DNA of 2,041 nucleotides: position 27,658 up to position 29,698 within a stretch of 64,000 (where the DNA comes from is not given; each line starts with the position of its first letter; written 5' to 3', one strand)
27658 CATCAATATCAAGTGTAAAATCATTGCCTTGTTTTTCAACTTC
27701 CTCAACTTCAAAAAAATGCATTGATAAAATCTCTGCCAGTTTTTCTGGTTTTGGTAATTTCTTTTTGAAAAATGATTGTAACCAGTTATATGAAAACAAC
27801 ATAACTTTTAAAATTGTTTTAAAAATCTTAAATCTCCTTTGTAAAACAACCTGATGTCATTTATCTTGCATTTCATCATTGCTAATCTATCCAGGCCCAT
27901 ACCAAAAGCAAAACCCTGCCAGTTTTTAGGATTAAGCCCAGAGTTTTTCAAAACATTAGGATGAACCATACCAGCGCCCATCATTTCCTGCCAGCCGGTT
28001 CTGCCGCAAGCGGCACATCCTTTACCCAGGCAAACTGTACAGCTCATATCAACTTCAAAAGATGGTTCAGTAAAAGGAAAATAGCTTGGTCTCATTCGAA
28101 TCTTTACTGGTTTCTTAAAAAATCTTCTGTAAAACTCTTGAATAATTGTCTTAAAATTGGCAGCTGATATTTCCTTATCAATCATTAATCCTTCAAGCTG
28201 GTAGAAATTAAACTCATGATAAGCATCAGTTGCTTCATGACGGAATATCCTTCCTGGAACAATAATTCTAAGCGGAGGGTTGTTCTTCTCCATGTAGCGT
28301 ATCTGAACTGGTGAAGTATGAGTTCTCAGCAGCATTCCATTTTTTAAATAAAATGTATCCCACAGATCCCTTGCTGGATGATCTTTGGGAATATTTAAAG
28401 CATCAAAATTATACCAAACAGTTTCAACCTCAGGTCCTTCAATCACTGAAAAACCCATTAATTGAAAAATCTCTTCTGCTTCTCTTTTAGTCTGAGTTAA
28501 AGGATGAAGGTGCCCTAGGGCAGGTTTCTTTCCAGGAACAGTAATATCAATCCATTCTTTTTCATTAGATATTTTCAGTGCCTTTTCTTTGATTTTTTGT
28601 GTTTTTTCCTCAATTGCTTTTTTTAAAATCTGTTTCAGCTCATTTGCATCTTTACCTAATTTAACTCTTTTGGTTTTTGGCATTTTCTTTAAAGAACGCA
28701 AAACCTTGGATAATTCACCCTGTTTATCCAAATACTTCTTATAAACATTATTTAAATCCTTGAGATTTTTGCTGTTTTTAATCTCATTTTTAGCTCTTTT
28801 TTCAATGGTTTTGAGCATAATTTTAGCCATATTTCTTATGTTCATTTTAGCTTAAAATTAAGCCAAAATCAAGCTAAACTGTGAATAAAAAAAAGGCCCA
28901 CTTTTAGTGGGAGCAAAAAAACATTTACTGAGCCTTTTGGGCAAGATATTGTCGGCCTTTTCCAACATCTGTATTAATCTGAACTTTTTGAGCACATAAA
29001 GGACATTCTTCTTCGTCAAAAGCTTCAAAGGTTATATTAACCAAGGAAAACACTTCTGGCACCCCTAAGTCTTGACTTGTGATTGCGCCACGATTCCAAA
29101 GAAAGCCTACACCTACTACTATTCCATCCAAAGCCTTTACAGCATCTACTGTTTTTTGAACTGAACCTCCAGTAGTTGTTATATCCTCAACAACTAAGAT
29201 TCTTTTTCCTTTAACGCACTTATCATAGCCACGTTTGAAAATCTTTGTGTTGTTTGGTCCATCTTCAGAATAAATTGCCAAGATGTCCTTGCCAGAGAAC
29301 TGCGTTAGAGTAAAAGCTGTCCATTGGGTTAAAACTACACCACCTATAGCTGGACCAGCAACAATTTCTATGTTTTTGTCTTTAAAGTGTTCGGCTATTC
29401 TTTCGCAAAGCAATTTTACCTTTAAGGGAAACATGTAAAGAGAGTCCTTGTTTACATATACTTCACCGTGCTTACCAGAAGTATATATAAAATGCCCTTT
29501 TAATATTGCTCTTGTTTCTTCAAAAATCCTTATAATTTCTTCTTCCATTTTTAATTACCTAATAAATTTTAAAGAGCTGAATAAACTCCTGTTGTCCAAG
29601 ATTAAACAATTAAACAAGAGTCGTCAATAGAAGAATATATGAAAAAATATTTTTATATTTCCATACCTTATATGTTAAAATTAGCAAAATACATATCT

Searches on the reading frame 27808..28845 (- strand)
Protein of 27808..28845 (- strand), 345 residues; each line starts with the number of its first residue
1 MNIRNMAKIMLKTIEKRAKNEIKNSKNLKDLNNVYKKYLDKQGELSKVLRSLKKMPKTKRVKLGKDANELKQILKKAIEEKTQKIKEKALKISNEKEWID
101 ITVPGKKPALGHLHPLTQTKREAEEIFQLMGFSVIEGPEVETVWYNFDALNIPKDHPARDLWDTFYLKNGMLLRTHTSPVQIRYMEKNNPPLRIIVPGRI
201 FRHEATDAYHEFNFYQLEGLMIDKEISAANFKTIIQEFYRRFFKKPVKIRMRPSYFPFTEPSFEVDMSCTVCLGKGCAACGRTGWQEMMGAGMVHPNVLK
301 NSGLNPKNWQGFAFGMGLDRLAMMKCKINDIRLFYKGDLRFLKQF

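Call 10: search_protein_families(library=pfam, proteins=[window:27808-28845:-])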
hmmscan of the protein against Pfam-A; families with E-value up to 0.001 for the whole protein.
window:27808-28845:- (345 aa): 2 families
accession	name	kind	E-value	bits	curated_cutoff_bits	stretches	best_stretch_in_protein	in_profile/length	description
PF01409.25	tRNA-synt_2d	-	2.8e-97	325.5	19.8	1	99-345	2-246/246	tRNA synthetases class II core domain (F)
PF02912.23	Phe_tRNA-synt_N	-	2.7e-14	53.3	22.3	1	26-91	1-66/69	Aminoacyl tRNA synthetase class II, N-terminal domain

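Call 19: find_homologous_proteins(query=window:27808-28845:-, max_evalue=1e-60)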
Query window:27808-28845:- (345 aa): 7997 proteins with E <= 1e-60 among 8000 candidates; the best 120 are listed.
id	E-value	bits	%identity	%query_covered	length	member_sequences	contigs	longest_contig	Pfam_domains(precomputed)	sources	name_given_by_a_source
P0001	1.1e-230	782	100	99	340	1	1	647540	PF01409.26,PF02912.24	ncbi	ncbi:MAG: phenylalanine--tRNA ligase subunit alpha [Candidatus Nealsonbacteria bacterium]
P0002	1.3e-228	776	99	99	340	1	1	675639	PF01409.26,PF02912.24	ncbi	ncbi:MAG: phenylalanine--tRNA ligase subunit alpha [Candidatus Nealsonbacteria bacterium]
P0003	3.5e-207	705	86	100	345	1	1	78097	PF01409.26,PF02912.24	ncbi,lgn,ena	-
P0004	1.8e-204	696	86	100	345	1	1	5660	PF01409.26,PF02912.24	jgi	-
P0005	7.6e-204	694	85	100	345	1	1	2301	PF01409.26,PF02912.24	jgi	-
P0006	8.6e-204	694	86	99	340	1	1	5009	PF01409.26,PF02912.24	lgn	-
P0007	2.2e-203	693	84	100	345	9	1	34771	PF01409.26,PF02912.24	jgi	-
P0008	1.2e-202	690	85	100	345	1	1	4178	PF01409.26,PF02912.24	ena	-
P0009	7.3e-200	681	85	99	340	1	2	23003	PF01409.26,PF02912.24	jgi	-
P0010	2.5e-199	679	85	99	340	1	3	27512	PF01409.26,PF02912.24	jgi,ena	-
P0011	1.3e-198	677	85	99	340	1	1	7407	PF01409.26,PF02912.24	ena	-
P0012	1.7e-195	667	82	99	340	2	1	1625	PF01409.26,PF02912.24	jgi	-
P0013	3.8e-195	666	84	99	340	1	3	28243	PF01409.26,PF02912.24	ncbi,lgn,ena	-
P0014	7.5e-195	665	83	99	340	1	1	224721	PF01409.26,PF02912.24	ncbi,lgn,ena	-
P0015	9.4e-195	664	83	99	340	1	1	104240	PF01409.26,PF02912.24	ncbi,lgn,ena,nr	ncbi:MAG: phenylalanine--tRNA ligase subunit alpha [Patescibacteria group bacterium]|nr:phenylalanin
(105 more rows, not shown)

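Call 21: find_encoding_contigs(protein=P0002, flank=6000, max_places=2)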
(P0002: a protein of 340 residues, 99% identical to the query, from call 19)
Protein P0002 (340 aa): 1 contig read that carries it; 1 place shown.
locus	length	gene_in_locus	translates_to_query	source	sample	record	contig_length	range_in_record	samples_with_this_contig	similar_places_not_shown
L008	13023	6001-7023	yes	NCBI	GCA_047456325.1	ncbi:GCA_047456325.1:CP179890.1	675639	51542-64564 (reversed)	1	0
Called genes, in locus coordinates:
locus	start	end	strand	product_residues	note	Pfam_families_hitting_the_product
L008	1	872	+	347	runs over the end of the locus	PF06723:MreB_Mbl, PF00022:Actin (faint), PF00012:HSP70 (weak), PF11104:PilM_2 (faint), PF14450:FtsA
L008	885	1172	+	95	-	PF02686:GatC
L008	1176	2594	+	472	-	PF01425:Amidase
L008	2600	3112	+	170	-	-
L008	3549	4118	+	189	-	PF01966:HD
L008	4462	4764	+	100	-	-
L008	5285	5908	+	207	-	PF00156:Pribosyltran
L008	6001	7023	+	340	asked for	PF02912:Phe_tRNA-synt_N, PF01409:tRNA-synt_2d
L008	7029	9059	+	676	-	PF03483:B3_4, PF03484:B5, PF17759:tRNA_synthFbeta, PF03147:FDX-ACB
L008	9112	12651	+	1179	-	PF02518:HATPase_c, PF00204:DNA_gyraseB, PF01751:Toprim, PF14890:Intein_splicing, PF00986:DNA_gyraseB_C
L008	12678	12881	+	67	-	PF00584:SecE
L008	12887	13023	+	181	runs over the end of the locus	PF02357:NusG, PF00467:KOW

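Call 22: find_encoding_contigs(protein=P0003, flank=6000, max_places=2)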
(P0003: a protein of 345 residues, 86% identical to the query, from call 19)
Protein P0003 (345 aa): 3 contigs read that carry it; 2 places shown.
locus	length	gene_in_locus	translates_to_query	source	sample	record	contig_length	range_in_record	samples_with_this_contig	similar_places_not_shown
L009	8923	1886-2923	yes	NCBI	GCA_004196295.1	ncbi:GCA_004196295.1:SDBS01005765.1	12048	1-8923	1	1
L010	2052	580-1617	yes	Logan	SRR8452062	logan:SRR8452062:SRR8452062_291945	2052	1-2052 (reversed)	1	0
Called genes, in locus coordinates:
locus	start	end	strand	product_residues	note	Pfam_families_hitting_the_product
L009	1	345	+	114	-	?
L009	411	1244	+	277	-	PF18915:DUF5667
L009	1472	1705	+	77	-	-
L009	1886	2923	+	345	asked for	PF02912:Phe_tRNA-synt_N, PF01409:tRNA-synt_2d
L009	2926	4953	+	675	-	PF03483:B3_4, PF03484:B5, PF17759:tRNA_synthFbeta, PF03147:FDX-ACB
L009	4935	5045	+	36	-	-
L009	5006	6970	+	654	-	PF02518:HATPase_c, PF00204:DNA_gyraseB, PF01751:Toprim, PF00986:DNA_gyraseB_C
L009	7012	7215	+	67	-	PF00584:SecE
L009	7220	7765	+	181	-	PF02357:NusG, PF00467:KOW (weak)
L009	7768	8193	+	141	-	PF03946:Ribosomal_L11_N, PF00298:Ribosomal_L11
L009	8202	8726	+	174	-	PF00383:dCMP_cyt_deam_1, PF14437:MafB19-deam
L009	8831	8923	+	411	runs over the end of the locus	PF00464:SHMT, PF00155:Aminotran_1_2 (weak), PF01041:DegT_DnrJ_EryC1 (weak), PF01212:Beta_elim_lyase (weak), PF03841:SelA (weak)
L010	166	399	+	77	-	-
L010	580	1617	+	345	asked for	PF02912:Phe_tRNA-synt_N, PF01409:tRNA-synt_2d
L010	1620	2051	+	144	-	?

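Call 23: find_encoding_contigs(protein=P0007, flank=6000, max_places=2)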
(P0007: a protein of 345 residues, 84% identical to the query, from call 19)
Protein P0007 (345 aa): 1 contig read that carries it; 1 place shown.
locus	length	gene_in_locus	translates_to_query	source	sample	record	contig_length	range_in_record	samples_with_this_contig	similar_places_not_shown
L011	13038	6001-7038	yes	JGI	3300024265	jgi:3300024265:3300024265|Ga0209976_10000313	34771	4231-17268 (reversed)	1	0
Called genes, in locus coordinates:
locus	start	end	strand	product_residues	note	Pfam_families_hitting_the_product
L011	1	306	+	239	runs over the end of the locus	PF01790:LGT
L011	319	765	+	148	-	PF27226:AF_1845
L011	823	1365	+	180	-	PF27226:AF_1845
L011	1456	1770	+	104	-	PF09685:MamF_MmsF (weak)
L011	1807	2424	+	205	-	-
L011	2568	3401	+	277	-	PF18915:DUF5667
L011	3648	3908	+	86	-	-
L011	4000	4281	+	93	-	PF02001:DUF134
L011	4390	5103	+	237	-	PF00215:OMPdecase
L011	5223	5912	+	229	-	-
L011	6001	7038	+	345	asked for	PF02912:Phe_tRNA-synt_N, PF01409:tRNA-synt_2d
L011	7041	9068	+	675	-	PF03483:B3_4, PF03484:B5, PF17759:tRNA_synthFbeta, PF03147:FDX-ACB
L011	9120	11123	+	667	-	PF02518:HATPase_c, PF00204:DNA_gyraseB, PF01751:Toprim, PF00986:DNA_gyraseB_C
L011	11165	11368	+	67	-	PF00584:SecE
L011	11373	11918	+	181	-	PF02357:NusG, PF00467:KOW (weak)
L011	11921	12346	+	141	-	PF03946:Ribosomal_L11_N, PF00298:Ribosomal_L11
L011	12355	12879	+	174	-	PF00383:dCMP_cyt_deam_1, PF14437:MafB19-deam (weak)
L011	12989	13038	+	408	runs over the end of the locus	PF00464:SHMT, PF00155:Aminotran_1_2 (weak), PF01041:DegT_DnrJ_EryC1, PF01212:Beta_elim_lyase (weak), PF03841:SelA (weak)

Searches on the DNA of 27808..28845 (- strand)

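Call 76: search_rna_families(sources=[L013, L015, L020, L023, L028, L035, L016, L008], threshold=gathering)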
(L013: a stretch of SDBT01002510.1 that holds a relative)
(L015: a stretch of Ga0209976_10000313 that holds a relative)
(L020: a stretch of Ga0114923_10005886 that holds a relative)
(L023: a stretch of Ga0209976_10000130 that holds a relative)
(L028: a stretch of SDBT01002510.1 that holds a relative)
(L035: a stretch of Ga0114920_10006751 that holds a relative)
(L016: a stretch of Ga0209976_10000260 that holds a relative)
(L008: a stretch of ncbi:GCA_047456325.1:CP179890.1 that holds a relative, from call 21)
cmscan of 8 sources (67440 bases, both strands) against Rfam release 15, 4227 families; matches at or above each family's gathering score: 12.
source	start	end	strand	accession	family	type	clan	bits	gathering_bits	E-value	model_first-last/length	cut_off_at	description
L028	4174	4247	+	RF00005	tRNA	Gene; tRNA;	CL00001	74.8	29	1.6e-14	1-71/71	no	tRNA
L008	3344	3417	+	RF00005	tRNA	Gene; tRNA;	CL00001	74.8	29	1.6e-14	1-71/71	no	tRNA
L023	6924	6997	+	RF00005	tRNA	Gene; tRNA;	CL00001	73.1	29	4.7e-14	1-71/71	no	tRNA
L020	2721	2794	-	RF00005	tRNA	Gene; tRNA;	CL00001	72.5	29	6.9e-14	1-71/71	no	tRNA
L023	6850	6922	+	RF00005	tRNA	Gene; tRNA;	CL00001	66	29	4.1e-12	1-71/71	no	tRNA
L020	2804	2875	-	RF00005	tRNA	Gene; tRNA;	CL00001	65.9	29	4.4e-12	1-71/71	no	tRNA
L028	4066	4138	+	RF00005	tRNA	Gene; tRNA;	CL00001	62.2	29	4.6e-11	1-71/71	no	tRNA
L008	3241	3313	+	RF00005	tRNA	Gene; tRNA;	CL00001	59.1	29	3.3e-10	1-71/71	no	tRNA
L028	3981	4051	+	RF00005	tRNA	Gene; tRNA;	CL00001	53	29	1.6e-08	1-71/71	no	tRNA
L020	2887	2957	-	RF00005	tRNA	Gene; tRNA;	CL00001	52.9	29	1.7e-08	1-71/71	no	tRNA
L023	6773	6843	+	RF00005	tRNA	Gene; tRNA;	CL00001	48.6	29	2.5e-07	1-71/71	no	tRNA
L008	3156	3226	+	RF00005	tRNA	Gene; tRNA;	CL00001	48.6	29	2.5e-07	1-71/71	no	tRNA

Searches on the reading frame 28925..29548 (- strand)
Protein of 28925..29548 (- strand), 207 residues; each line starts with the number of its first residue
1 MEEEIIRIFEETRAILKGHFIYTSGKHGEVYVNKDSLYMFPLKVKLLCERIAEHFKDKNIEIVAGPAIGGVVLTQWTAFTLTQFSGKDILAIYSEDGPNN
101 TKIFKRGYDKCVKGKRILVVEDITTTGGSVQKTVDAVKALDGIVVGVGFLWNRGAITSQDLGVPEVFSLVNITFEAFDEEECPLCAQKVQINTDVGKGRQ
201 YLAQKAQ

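Call 10: search_protein_families(library=pfam, proteins=[window:28925-29548:-])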
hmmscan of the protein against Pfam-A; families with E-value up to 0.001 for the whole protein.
window:28925-29548:- (207 aa): 1 family
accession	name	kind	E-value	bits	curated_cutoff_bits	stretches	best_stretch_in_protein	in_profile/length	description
PF00156.33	Pribosyltran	-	9.2e-09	35.2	26.3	1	48-162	19-135/158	Phosphoribosyl transferase domain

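Call 11: find_related_loci(query=window:28925-29548:-, collection=genome_contigs, flank=3000)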
Query window:28925-29548:- (207 aa) in genome_contigs; peptide patterns used: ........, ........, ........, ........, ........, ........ (x = any residue, [..] = any of these).
113 stretches matched a pattern; 7 encode a relative of the query (tblastn E <= 1e-3); 7 distinct loci.
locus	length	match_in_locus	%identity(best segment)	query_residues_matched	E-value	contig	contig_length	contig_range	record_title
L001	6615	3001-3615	84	2-206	2e-115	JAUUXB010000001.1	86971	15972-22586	MAG: bacterium isolate CSMAG_54 CSMAG_54_k141_250118_length_86971_cov_8.4145, whole genome shotgun sequence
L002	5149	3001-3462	28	26-170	4e-11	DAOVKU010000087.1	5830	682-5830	MAG TPA_asm: Candidatus Omnitrophota bacterium isolate CSMAG_1427 CSMAG_1427_k141_3307017_length_5830_cov_16.3549, whole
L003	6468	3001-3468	29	27-171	6e-10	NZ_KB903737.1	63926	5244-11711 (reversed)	Gallibacterium anatis DSM 16844 = F 149 strain DSM 16844 A3EODRAFT_scaffold_7.8, whole genome shotgun sequence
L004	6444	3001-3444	28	41-173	9e-6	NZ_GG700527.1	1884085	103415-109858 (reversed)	Anaerococcus vaginalis ATCC 51170 SCAFFOLD1, whole genome shotgun sequence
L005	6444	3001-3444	29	41-173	9e-6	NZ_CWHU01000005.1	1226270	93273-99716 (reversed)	Anaerococcus jeddahensis strain SB3, whole genome shotgun sequence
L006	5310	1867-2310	29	41-173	8e-6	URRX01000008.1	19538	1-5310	uncultured Anaerococcus sp. isolate UMGS1286 genome assembly, contig: NODE_177_length_19538_cov_54.457886, whole genome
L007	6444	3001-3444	29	41-173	1e-5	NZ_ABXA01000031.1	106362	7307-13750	Anaerococcus hydrogenalis DSM 7454 A_hydrogenalis-1.0_Cont123.1, whole genome shotgun sequence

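Call 61: search_protein_families(library=ncbifam, proteins=[window:28925-29548:-], max_evalue=0.1)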
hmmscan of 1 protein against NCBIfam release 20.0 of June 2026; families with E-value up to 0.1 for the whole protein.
window:28925-29548:- (207 aa): 27 families (the best 25 are shown)
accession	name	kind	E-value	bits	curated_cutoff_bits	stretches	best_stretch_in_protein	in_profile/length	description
TIGR01367.1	pyrE_Therm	equivalog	2.5e-37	128.3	150.25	1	5-192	2-182/187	orotate phosphoribosyltransferase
TIGR00336.1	pyrE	equivalog_domain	1e-18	67.7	106.8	1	11-155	5-149/173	orotate phosphoribosyltransferase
NF002633.0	PRK02304.1-2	equivalog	9.3e-11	41.8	224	1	48-154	37-151/172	adenine phosphoribosyltransferase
NF002620.0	PRK02277.1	subfamily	1.2e-07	31.7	115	1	32-171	57-196/201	orotate phosphoribosyltransferase-like protein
TIGR01090.1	apt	equivalog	1.8e-07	31.5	185.85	1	47-158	34-153/169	adenine phosphoribosyltransferase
NF001729.0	PRK00455.1-3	equivalog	1.3e-06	28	245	1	18-143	32-155/231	orotate phosphoribosyltransferase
NF002634.0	PRK02304.1-3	equivalog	4.2e-06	26.6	170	1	108-150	112-154/182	adenine phosphoribosyltransferase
NF002632.0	PRK02304.1-1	equivalog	6.6e-06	26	243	1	109-153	114-158/183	adenine phosphoribosyltransferase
TIGR01743.1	purR_Bsub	equivalog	1e-05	24.7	258.7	1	113-157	193-237/268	pur operon repressor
NF002636.0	PRK02304.1-5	equivalog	1.5e-05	24.6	125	1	109-155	112-158/176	adenine phosphoribosyltransferase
NF040646.1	HPT_Archaea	equivalog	0.00019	21.1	200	1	111-157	111-157/184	hypoxanthine/guanine phosphoribosyltransferase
NF002635.0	PRK02304.1-4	subfamily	0.00021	20.9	146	1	111-173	112-175/188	adenine phosphoribosyltransferase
TIGR01251.1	ribP_PPkin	subfamily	0.00039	19.4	113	1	50-139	148-235/309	ribose-phosphate diphosphokinase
TIGR01203.1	HGPRTase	equivalog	0.00048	19.9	150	1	99-141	71-112/167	hypoxanthine phosphoribosyltransferase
NF006328.0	PRK08558.1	equivalog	0.00076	19.1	184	1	112-156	174-218/238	adenine phosphoribosyltransferase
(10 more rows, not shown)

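Call 62: search_solved_structures(query=window:28925-29548:-, max_evalue=0.01)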
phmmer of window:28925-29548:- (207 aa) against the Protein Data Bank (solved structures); distinct sequences matched with E-value up to 0.01: 24.
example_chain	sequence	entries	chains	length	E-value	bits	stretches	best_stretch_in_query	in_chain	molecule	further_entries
4paw_A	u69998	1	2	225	1.2e-16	64.2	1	7-192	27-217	Orotate phosphoribosyltransferase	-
9vlf_B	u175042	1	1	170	1.4e-08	37.9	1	44-151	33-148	Adenine phosphoribosyltransferase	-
2p1z_A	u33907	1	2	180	3.9e-07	33.2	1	8-154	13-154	Phosphoribosyltransferase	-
2yzk_A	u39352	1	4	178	9.3e-06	28.7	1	7-154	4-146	Orotate phosphoribosyltransferase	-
3m3h_A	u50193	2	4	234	1.3e-05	28.2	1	19-148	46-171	Orotate phosphoribosyltransferase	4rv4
5hkf_A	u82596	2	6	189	1.7e-05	27.8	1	14-155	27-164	Orotate phosphoribosyltransferase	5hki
5hkl_A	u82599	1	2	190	1.7e-05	27.8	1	14-155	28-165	Orotate phosphoribosyltransferase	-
5b6h_A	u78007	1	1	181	4.4e-05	26.5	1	33-153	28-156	Adenine phosphoribosyltransferase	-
4mb6_A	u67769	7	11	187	4.8e-05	26.4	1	33-153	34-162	Adenine phosphoribosyltransferase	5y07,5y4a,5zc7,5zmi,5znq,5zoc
1sto_A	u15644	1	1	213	8.9e-05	25.5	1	13-149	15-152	OROTATE PHOSPHORIBOSYLTRANSFERASE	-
1lh0_A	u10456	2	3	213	0.00011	25.2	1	13-149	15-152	OMP synthase | OROTATE PHOSPHORIBOSYLTRANSFERASE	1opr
2pry_A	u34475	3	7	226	0.00021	24.3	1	6-160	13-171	Orotate phosphoribosyltransferase 1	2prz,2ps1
4wml_A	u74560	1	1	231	0.00022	24.2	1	6-160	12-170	Orotate phosphoribosyltransferase 1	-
4wn3_A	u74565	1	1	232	0.00022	24.2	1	6-160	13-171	Orotate phosphoribosyltransferase 1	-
7xi2_A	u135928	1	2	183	0.0007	22.6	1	99-153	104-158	Adenine phosphoribosyltransferase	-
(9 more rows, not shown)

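Call 69: find_encoding_contigs(protein=window:28925-29548:-, flank=2500, max_places=10)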
Protein window:28925-29548:- (207 aa): no gene with exactly this product is on record in the collection.
